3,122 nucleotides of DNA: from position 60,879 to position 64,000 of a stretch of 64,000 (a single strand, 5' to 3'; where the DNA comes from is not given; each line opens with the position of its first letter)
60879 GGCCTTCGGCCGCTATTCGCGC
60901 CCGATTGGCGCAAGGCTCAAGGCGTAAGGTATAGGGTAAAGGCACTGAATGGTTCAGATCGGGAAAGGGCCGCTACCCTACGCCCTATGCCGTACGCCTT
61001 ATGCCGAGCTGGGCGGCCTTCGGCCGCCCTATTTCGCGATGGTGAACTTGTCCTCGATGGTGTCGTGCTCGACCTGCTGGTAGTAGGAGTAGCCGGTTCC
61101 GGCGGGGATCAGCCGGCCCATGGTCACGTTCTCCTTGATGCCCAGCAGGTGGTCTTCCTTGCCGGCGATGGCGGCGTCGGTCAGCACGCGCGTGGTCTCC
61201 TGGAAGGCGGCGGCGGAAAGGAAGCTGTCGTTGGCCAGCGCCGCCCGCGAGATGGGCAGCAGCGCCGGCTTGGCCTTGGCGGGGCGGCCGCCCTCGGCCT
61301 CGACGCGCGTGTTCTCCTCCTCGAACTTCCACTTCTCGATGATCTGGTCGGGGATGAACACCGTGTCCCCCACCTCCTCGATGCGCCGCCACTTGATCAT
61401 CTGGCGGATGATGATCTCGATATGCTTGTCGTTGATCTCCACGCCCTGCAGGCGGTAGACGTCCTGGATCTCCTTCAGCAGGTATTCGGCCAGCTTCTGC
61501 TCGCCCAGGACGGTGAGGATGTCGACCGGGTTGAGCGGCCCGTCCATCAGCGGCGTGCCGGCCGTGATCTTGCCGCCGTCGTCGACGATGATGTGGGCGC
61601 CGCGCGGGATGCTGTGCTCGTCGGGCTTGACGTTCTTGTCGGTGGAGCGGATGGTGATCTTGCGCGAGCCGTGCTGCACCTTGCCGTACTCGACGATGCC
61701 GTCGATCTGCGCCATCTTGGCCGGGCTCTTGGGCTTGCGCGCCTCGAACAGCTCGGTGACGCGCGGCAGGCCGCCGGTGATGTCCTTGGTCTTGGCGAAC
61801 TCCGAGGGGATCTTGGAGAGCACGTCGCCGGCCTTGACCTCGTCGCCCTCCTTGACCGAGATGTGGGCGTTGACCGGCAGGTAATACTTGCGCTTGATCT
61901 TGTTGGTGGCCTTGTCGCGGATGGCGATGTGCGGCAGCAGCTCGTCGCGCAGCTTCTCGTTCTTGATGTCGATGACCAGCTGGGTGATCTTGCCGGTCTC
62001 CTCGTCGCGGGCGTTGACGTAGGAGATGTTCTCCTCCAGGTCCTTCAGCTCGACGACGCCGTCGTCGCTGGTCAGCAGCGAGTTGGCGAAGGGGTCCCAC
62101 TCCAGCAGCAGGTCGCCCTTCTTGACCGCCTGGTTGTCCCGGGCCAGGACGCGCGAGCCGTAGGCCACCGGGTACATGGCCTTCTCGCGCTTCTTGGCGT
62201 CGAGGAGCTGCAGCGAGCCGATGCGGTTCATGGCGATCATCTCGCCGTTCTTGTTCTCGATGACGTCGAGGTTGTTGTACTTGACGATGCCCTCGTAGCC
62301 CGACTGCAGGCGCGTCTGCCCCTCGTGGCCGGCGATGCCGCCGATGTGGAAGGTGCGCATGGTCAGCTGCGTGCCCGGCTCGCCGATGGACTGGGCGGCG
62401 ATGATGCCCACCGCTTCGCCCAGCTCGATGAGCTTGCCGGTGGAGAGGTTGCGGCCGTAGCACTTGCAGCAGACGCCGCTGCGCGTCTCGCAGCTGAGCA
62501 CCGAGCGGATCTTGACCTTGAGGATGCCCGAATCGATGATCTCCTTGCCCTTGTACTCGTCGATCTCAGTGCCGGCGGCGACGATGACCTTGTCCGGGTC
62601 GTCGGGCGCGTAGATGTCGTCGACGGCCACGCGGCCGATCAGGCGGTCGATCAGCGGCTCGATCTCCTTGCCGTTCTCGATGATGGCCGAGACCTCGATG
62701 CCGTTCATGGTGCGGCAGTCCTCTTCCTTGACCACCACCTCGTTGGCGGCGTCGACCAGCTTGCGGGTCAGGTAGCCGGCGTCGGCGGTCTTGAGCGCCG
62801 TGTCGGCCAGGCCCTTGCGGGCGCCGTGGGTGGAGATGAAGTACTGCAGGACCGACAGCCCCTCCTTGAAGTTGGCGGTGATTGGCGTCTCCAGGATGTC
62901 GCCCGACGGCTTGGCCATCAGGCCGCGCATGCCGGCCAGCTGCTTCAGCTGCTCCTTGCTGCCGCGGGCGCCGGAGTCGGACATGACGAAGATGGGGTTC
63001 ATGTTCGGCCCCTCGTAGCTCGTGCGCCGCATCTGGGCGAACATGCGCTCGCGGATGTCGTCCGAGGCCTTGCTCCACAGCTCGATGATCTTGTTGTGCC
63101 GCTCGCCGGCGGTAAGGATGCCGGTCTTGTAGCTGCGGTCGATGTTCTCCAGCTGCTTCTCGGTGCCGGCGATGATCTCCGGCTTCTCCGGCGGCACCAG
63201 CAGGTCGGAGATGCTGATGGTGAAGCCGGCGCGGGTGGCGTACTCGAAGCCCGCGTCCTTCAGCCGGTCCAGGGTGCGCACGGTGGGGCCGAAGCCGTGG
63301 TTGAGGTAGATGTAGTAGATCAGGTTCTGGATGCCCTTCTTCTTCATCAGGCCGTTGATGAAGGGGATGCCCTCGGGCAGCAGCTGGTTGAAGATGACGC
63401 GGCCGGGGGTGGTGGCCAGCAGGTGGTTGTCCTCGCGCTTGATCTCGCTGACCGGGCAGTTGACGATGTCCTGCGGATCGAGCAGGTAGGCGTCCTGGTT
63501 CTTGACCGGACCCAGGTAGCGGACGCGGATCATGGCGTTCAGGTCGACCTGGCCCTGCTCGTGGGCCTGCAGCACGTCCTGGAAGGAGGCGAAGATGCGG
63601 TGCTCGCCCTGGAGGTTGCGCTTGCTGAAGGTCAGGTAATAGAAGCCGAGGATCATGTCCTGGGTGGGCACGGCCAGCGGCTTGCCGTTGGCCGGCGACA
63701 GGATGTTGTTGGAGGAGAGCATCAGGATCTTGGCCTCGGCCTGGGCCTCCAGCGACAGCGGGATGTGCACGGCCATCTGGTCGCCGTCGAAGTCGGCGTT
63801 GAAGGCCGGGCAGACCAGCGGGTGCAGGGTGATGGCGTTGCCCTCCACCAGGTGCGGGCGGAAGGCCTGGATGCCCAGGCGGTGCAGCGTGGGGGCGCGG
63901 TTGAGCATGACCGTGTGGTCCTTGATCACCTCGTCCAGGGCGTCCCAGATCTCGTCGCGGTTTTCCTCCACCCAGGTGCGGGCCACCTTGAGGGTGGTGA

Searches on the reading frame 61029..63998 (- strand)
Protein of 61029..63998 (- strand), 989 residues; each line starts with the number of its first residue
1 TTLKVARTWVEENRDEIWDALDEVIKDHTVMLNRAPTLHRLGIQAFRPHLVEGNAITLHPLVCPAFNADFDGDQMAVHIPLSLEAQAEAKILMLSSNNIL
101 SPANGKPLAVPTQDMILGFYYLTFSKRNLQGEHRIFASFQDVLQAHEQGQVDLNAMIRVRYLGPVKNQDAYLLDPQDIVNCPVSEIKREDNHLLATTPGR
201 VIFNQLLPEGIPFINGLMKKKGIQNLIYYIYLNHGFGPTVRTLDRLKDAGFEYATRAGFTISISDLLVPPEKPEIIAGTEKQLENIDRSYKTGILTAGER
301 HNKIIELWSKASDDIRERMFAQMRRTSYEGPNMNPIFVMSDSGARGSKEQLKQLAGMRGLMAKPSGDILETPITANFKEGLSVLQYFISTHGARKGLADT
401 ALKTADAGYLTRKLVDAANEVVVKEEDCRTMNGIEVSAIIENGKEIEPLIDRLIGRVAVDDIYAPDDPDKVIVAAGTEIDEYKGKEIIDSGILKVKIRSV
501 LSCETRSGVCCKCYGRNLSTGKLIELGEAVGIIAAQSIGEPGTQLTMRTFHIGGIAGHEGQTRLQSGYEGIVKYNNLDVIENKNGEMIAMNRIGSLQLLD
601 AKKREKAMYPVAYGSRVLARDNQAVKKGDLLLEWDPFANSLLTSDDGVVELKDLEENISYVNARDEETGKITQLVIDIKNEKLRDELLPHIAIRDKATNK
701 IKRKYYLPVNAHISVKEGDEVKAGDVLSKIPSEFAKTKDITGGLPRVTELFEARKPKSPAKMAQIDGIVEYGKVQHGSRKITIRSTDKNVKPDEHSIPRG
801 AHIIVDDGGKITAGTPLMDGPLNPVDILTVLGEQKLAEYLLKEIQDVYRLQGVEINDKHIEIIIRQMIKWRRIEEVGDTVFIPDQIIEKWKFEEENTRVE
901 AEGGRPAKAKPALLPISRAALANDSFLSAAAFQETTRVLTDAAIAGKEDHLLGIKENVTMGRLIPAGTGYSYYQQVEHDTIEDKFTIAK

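Call 34: search_protein_families(library=ncbifam, proteins=[window:61029-63998:-], max_evalue=0.001)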
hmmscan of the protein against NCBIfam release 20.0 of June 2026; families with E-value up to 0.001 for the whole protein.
window:61029-63998:- (989 aa): 14 families
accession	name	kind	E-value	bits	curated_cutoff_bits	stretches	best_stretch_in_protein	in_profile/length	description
TIGR02386.1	rpoC_TIGR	equivalog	0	1060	963.5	2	2-728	375-990/1147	DNA-directed RNA polymerase subunit beta'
NF007172.0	PRK09603.1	equivalog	4.5e-281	935.9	5372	3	189-595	1941-2346/2890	DNA-directed RNA polymerase subunit beta/beta'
NF011417.0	PRK14844.1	equivalog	1.2e-277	924.9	4632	1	2-970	1826-2784/2839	DNA-directed RNA polymerase subunit beta/beta'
NF011498.0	PRK14906.1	equivalog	1.3e-259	864.5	1437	2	3-600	472-1040/1459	DNA-directed RNA polymerase subunit beta'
NF002724.0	PRK02597.1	equivalog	1.1e-209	698.9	1878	2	211-633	8-428/1338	DNA-directed RNA polymerase subunit beta'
TIGR02388.1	rpoC2_cyan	equivalog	5.4e-199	663.4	467.4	2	213-633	2-421/1230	DNA-directed RNA polymerase subunit beta''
NF002729.0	PRK02625.1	equivalog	2e-71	241.5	1117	1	3-206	401-618/626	DNA-directed RNA polymerase subunit gamma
TIGR02387.1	rpoC1_cyan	equivalog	9.1e-70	235.9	975.9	1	3-209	395-615/619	DNA-directed RNA polymerase subunit gamma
NF006336.0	PRK08566.1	equivalog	2.7e-48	164.8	819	2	23-360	412-751/883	DNA-directed RNA polymerase subunit A'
TIGR02390.1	RNA_pol_rpoA1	equivalog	7e-44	150.2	1042.55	2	24-359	408-743/867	DNA-directed RNA polymerase subunit A'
TIGR02389.1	RNA_pol_rpoA2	equivalog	3.7e-27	95.3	420.65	2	522-556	39-73/367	DNA-directed RNA polymerase subunit A''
NF011491.0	PRK14898.1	equivalog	4.1e-14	51.6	783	2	922-970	795-843/860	DNA-directed RNA polymerase subunit A''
TIGR01843.1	type_I_hlyD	subfamily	0.00024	20.2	208.65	0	712-734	56-78/422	HlyD family type I secretion periplasmic adaptor subunit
NF002736.1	PRK02693.1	equivalog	0.00082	18.5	500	0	769-821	207-257/307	cytochrome f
